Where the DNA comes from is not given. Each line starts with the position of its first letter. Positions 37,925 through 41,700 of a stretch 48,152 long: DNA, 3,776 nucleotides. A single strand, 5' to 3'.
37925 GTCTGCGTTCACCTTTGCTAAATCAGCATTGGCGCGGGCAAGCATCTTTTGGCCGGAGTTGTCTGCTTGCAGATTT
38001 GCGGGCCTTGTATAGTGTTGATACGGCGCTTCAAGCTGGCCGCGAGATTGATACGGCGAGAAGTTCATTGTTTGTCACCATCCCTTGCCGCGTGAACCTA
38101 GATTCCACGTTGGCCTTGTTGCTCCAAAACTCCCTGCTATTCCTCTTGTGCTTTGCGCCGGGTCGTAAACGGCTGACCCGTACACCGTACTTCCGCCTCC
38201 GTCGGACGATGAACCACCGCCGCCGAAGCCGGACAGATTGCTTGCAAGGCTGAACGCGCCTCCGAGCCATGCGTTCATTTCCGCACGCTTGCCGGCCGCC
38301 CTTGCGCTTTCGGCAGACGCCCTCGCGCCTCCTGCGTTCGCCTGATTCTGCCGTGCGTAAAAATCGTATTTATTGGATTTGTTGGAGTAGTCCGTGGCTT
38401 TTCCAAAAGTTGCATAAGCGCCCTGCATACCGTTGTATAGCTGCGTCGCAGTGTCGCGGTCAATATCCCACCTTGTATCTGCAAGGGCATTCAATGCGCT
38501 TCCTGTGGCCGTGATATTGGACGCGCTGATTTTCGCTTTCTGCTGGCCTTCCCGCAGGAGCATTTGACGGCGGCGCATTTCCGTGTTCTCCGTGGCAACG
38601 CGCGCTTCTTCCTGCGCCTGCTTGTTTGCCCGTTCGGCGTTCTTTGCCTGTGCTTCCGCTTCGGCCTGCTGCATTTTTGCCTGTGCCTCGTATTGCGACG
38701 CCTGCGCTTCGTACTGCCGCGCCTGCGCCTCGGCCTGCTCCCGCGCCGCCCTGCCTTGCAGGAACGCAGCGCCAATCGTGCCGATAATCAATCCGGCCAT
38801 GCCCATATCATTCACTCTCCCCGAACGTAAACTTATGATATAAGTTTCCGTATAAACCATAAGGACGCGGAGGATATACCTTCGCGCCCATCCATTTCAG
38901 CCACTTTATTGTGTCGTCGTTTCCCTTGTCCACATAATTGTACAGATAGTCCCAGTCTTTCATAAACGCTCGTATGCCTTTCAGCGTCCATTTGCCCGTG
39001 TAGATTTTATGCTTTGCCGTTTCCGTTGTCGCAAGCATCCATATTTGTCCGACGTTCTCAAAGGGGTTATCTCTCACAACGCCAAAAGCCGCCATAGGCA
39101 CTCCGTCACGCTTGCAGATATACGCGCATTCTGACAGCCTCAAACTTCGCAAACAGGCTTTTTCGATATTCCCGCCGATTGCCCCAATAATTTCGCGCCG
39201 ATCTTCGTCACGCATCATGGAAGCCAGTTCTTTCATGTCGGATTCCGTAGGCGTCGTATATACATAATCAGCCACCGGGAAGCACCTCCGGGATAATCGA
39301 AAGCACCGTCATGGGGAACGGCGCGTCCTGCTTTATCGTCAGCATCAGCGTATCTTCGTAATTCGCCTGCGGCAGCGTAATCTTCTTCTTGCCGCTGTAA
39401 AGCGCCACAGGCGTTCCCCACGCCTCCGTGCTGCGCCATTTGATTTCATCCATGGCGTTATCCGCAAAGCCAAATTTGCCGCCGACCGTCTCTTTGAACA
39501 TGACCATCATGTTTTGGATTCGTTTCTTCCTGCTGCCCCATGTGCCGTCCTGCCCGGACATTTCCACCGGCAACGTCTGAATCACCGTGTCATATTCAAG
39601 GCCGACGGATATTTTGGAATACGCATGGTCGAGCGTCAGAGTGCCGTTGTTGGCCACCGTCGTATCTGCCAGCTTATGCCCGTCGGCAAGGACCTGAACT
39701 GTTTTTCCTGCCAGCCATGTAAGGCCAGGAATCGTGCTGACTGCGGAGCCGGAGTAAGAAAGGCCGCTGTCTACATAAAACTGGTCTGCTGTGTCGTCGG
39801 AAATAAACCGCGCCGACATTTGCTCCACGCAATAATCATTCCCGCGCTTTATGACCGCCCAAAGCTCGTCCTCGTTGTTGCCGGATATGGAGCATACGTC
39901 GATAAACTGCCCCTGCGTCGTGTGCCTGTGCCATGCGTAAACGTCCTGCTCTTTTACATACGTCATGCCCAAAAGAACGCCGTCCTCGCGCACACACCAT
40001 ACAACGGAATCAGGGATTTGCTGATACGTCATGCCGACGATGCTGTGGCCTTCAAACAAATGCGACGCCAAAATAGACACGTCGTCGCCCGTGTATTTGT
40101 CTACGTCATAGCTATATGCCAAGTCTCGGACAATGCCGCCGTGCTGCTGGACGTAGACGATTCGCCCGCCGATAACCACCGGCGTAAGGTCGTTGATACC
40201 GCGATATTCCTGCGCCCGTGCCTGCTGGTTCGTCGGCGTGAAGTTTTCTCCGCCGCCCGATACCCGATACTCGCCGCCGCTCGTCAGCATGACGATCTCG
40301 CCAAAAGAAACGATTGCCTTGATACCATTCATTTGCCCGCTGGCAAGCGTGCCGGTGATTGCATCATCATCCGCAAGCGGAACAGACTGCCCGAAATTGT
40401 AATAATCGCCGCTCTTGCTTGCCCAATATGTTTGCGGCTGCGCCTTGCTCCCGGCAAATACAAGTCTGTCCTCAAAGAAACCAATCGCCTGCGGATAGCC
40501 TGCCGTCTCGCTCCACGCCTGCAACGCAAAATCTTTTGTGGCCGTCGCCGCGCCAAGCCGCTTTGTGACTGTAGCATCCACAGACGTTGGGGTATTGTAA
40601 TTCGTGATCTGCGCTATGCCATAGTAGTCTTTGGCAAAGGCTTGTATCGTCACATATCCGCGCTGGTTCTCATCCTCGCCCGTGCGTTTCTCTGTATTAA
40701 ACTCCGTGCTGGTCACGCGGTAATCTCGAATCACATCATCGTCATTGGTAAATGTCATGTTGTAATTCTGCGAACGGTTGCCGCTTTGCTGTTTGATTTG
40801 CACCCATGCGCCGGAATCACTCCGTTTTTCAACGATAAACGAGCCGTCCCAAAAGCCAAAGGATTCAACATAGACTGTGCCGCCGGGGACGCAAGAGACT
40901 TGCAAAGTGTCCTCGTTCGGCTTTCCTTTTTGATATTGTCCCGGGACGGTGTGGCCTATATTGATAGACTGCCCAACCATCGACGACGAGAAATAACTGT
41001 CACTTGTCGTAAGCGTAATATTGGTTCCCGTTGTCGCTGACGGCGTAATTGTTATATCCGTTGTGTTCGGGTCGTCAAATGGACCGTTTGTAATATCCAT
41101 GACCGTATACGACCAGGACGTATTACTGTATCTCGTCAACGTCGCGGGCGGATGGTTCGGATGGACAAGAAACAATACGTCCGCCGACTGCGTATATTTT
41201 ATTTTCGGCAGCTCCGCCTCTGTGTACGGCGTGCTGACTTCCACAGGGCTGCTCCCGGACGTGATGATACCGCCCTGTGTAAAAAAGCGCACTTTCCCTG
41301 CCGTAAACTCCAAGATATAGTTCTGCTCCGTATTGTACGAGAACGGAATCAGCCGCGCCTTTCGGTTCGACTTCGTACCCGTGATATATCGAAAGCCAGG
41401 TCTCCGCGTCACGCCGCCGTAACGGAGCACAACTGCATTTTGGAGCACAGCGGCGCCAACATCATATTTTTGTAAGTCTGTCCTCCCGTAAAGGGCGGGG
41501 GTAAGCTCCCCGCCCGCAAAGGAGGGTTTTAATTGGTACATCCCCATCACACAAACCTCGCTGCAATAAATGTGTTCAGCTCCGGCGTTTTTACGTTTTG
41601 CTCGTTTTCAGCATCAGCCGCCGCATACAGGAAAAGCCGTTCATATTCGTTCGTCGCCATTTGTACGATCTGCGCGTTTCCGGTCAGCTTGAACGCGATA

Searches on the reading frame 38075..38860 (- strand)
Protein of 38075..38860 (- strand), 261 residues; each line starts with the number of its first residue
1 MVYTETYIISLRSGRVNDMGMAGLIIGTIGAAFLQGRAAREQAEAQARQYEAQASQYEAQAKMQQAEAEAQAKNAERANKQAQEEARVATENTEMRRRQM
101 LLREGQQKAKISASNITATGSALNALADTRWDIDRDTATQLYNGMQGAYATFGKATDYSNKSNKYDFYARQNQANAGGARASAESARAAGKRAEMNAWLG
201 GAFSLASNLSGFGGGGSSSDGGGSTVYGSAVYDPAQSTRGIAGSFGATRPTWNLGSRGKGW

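Call 64: search_protein_families(library=phrogs, proteins=[window:38075-38860:-], max_evalue=0.0001)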
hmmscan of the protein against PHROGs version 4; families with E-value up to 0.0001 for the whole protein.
window:38075-38860:- (261 aa): 1 family
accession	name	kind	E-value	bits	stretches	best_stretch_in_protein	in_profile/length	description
phrog_418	-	head and packaging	1.7e-05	26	0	60-161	24-126/166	internal virion protein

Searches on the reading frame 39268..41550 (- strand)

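Call 64: search_protein_families(library=phrogs, proteins=[window:39268-41550:-], max_evalue=0.0001)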
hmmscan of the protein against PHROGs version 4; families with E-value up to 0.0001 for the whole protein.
window:39268-41550:- (760 aa): 4 families
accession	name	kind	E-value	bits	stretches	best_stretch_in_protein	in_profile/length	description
phrog_376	-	tail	1.4e-222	742.1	1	1-756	1-707/712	tail protein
phrog_15566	-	tail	1.6e-108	364.6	2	315-604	8-303/552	tail protein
phrog_20269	-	unknown function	7.2e-64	217.1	2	6-196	5-198/374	-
phrog_30010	-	unknown function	2.7e-35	123.1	1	473-603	190-323/517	-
